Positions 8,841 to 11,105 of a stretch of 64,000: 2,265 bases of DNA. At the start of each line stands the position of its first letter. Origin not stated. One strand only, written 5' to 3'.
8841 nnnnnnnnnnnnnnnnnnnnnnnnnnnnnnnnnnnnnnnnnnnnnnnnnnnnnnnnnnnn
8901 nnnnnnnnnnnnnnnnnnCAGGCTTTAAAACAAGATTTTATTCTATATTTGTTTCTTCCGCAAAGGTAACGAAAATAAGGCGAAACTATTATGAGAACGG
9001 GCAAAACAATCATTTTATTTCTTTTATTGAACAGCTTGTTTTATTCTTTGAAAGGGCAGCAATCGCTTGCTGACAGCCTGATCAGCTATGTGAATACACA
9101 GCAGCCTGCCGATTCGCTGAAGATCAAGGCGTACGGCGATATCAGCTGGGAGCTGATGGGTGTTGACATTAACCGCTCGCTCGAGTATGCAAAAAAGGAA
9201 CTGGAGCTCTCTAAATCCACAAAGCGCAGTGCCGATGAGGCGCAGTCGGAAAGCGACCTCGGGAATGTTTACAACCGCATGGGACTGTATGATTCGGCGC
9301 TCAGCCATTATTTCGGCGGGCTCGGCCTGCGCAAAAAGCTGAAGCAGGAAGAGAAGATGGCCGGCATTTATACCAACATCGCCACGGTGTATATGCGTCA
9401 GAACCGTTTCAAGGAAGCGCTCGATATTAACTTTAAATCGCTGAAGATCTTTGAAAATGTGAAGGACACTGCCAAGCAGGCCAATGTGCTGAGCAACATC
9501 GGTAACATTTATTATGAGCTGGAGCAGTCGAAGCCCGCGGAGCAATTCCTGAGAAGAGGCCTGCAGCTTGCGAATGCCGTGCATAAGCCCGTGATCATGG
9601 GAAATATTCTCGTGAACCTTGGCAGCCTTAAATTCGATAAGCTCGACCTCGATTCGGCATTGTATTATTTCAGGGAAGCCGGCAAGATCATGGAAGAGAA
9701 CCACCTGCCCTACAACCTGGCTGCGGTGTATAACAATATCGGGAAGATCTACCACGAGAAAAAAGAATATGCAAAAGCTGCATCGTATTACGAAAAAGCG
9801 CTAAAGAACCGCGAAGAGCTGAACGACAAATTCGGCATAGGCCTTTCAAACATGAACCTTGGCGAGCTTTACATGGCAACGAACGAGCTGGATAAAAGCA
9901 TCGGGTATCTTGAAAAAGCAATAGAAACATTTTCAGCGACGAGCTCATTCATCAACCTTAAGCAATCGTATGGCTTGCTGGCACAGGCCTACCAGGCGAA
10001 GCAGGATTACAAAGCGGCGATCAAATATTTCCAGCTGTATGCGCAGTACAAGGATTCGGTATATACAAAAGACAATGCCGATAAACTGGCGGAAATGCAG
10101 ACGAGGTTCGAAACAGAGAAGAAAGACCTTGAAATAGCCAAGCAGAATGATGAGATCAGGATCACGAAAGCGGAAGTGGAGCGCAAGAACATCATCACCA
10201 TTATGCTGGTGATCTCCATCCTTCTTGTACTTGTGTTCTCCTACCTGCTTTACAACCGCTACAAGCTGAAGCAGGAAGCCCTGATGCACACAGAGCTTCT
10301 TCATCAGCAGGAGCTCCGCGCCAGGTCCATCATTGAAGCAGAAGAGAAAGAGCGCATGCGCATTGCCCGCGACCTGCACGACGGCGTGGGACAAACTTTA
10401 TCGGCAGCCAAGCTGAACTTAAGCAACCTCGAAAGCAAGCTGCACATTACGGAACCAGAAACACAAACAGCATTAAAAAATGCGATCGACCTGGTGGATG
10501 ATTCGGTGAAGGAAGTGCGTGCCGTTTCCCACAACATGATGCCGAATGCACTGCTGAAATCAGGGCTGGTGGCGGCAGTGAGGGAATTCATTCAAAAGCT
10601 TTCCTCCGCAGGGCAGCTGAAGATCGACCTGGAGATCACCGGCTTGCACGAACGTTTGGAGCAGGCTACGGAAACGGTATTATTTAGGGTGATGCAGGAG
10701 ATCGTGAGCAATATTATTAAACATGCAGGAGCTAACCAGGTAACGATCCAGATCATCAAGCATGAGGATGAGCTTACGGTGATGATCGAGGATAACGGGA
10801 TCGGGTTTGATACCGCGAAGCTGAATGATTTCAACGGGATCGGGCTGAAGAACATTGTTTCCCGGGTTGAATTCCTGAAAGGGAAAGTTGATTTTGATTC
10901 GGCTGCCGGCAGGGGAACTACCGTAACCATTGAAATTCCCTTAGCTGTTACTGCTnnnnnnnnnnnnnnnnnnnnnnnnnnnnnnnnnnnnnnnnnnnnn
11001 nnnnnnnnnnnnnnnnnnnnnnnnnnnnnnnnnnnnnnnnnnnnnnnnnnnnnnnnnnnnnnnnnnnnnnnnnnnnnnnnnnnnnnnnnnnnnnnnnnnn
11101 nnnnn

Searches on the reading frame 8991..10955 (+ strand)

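Call 70: search_protein_families(library=pfam, proteins=[window:8991-10955:+], max_evalue=0.00001)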
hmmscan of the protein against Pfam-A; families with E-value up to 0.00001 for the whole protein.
window:8991-10955:+ (655 aa): 12 families
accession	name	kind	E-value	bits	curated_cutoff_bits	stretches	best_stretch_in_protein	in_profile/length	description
PF13424.12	TPR_12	-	1.7e-36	124.7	30.1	3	123-195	2-76/77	Tetratricopeptide repeat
PF00515.34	TPR_1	-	7.9e-27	92.4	27.8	0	244-273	1-30/34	Tetratricopeptide repeat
PF07719.23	TPR_2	-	9.2e-20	69.5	27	0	244-272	1-29/34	Tetratricopeptide repeat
PF13374.12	TPR_10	-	2.3e-19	69.1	27.5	0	244-277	2-35/42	Tetratricopeptide repeat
PF13181.12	TPR_8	-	4.7e-19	67.3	25.7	0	245-273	2-30/34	Tetratricopeptide repeat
PF13176.12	TPR_7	-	6.8e-17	60.5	27.9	0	248-275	3-32/36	Tetratricopeptide repeat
PF07730.19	HisKA_3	-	2.8e-16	60.2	24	1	454-520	1-67/68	Histidine kinase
PF02518.31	HATPase_c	-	2.4e-15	57.4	26.4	1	561-652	3-110/111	Histidine kinase-, DNA gyrase B-, and HSP90-like ATPase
PF17874.7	TPR_MalT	-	6.8e-13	49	45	2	206-384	42-222/336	MalT-like TPR region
PF14938.12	SNAP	-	1.8e-08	34.6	25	1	118-274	29-185/282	Soluble NSF attachment protein, SNAP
PF13428.12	TPR_14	-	3.9e-08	33.7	23.5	0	329-356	6-34/44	Tetratricopeptide repeat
PF14559.12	TPR_19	-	7.8e-06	26.6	25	0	256-313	3-54/68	Tetratricopeptide repeat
